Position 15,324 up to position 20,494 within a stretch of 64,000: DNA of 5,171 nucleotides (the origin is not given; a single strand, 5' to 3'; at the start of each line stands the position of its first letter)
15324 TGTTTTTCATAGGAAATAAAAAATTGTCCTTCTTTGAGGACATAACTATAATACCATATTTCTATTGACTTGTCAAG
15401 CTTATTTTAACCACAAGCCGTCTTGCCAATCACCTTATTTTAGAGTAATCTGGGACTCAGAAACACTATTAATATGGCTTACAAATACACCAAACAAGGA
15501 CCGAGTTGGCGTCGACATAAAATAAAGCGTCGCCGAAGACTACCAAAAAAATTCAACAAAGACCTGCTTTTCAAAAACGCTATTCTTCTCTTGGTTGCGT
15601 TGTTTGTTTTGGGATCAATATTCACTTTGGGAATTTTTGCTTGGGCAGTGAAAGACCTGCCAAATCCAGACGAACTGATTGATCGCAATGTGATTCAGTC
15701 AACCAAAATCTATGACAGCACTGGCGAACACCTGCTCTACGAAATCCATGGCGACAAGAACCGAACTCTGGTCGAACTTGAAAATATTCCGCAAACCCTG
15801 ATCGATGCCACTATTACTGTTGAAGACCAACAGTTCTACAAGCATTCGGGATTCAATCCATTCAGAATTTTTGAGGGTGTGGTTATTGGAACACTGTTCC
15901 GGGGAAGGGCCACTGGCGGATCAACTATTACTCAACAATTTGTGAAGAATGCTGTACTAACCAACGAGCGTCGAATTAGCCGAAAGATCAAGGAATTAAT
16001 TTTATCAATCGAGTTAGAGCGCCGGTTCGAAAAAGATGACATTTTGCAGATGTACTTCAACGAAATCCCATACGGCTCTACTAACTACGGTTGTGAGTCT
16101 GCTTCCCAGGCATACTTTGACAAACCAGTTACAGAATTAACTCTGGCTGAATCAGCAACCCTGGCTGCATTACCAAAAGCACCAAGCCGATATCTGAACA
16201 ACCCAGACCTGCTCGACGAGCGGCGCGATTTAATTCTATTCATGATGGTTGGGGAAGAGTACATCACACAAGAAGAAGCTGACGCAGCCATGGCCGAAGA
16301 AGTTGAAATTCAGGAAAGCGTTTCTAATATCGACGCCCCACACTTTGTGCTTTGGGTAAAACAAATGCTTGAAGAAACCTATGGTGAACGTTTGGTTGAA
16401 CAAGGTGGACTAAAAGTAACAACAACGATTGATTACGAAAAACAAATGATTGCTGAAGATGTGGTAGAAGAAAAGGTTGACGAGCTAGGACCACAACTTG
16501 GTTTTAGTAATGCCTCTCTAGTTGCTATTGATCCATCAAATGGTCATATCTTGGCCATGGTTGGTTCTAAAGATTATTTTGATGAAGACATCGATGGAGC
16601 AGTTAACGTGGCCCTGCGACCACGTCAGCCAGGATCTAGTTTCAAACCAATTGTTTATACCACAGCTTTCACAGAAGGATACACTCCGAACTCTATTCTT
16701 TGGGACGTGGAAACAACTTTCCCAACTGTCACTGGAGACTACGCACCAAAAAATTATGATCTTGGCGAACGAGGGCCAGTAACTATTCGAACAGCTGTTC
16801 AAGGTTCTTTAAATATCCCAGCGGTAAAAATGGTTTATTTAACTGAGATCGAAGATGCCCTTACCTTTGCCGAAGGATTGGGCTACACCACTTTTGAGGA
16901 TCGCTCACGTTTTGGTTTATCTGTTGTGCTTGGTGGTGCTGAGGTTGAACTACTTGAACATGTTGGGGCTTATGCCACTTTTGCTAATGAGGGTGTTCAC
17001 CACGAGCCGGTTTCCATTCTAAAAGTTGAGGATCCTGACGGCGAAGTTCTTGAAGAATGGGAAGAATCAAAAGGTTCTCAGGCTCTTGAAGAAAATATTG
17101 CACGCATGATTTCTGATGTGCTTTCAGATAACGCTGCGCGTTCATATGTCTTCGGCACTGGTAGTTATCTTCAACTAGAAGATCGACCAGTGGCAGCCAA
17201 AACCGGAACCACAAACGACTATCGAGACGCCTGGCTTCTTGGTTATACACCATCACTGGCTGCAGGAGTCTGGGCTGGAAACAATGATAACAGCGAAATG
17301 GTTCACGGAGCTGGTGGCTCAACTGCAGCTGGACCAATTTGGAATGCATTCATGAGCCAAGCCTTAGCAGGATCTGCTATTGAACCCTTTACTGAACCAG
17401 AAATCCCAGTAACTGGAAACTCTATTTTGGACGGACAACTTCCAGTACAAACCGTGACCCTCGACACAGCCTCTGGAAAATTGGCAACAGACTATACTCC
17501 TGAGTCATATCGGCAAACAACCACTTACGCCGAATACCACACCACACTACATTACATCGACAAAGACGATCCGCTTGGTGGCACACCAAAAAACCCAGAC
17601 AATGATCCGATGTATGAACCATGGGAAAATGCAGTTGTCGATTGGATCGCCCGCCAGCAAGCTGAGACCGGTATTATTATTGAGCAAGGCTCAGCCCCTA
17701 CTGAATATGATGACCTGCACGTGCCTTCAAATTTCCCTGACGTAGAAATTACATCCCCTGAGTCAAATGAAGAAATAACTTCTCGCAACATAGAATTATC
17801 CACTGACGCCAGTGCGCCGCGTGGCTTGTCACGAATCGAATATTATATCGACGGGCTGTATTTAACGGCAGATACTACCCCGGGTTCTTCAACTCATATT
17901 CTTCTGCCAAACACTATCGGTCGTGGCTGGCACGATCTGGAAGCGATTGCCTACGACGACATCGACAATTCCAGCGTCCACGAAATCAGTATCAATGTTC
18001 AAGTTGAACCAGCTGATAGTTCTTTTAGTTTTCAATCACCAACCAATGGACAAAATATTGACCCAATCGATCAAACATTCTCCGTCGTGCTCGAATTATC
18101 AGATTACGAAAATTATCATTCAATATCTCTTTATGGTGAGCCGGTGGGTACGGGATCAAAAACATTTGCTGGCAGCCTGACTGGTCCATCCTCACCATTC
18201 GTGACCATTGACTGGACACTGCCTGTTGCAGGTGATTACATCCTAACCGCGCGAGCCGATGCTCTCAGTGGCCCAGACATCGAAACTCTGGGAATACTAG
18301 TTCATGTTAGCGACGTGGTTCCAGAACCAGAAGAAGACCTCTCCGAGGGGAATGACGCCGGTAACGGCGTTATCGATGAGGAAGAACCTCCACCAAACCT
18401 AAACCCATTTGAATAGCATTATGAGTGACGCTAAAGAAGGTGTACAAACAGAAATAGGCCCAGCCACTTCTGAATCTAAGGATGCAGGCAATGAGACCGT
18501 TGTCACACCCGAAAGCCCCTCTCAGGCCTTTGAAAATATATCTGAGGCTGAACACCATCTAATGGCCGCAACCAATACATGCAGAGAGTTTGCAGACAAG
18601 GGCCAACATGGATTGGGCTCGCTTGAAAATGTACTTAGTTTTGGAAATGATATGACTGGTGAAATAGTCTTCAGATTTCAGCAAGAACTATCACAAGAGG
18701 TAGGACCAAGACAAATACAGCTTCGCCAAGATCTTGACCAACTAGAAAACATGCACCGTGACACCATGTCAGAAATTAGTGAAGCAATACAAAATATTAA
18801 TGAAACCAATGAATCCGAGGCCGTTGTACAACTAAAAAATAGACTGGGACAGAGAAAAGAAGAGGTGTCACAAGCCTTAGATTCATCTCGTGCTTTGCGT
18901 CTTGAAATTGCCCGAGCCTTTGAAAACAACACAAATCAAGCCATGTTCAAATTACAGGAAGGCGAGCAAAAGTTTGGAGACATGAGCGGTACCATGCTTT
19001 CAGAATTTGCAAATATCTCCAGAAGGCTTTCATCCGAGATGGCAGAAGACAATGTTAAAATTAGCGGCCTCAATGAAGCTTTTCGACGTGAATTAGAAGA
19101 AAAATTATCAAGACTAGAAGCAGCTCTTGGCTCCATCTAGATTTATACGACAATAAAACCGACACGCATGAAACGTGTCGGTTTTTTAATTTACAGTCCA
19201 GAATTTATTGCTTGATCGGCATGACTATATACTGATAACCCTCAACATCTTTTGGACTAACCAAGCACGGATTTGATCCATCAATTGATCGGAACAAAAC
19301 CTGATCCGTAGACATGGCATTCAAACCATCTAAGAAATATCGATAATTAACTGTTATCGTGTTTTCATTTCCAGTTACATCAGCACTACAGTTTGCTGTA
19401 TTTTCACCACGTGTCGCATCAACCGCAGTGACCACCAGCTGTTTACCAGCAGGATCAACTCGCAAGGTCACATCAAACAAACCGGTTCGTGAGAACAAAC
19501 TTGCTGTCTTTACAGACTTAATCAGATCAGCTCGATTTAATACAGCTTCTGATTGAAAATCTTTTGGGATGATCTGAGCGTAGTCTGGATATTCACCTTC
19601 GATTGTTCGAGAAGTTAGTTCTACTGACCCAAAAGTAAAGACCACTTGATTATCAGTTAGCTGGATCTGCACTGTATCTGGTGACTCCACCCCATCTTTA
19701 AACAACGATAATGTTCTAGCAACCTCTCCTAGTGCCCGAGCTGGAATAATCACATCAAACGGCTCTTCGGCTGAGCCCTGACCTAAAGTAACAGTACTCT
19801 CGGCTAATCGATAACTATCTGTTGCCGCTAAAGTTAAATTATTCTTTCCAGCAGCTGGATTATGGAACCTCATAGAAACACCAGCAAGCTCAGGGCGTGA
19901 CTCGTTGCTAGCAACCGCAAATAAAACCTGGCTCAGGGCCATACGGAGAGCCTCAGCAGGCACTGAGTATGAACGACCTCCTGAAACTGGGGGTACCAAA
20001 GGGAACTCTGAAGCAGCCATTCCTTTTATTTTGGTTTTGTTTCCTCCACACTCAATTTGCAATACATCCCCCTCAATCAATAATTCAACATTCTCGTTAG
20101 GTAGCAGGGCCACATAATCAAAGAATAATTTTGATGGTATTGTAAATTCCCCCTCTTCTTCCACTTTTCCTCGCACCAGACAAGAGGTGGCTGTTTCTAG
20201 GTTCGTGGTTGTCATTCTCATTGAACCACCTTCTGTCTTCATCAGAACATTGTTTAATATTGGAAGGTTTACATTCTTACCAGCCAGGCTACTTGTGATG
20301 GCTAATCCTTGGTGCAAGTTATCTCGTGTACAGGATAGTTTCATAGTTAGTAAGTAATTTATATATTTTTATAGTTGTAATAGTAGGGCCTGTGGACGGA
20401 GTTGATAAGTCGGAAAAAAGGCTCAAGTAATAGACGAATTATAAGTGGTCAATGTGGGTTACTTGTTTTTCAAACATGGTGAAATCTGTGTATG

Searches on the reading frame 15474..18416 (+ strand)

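Call 7: search_protein_families(library=pfam, proteins=[window:15474-18416:+], max_evalue=0.001)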
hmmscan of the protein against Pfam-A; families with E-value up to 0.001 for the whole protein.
window:15474-18416:+ (980 aa): 3 families
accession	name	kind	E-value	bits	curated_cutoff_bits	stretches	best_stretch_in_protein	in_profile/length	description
PF00912.28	Transgly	-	7.3e-56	188.8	27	1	87-258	4-177/178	Transglycosylase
PF00905.27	Transpeptidase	-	3.9e-21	76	22.1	1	348-627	2-298/299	Penicillin binding protein transpeptidase domain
PF17957.7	Big_7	-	1.6e-09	38.7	24.1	1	755-822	1-68/70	Bacterial Ig domain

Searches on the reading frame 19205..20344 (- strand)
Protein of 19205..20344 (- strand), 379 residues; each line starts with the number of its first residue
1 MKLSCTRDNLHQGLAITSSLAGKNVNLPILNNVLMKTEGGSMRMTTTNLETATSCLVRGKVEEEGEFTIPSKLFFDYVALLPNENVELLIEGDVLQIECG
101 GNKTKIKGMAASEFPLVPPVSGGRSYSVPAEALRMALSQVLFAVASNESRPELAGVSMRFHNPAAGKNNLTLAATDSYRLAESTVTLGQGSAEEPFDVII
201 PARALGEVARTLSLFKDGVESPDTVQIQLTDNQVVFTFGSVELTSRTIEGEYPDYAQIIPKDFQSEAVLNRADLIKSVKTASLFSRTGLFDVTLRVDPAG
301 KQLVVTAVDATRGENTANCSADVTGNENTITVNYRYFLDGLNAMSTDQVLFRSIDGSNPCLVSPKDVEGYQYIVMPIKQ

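Call 7: search_protein_families(library=pfam, proteins=[window:19205-20344:-], max_evalue=0.001)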
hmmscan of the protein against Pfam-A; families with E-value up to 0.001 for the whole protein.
window:19205-20344:- (379 aa): 3 families
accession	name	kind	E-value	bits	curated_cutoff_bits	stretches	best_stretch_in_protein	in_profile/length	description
PF02767.21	DNA_pol3_beta_2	-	3.9e-27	95.3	27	1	128-254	2-116/116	DNA polymerase III beta subunit, central domain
PF00712.24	DNA_pol3_beta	-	3.9e-25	88.8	24.4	2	1-118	1-120/120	DNA polymerase III beta subunit, N-terminal domain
PF02768.20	DNA_pol3_beta_3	-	5.6e-18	65.3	27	1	257-377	2-120/121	DNA polymerase III beta subunit, C-terminal domain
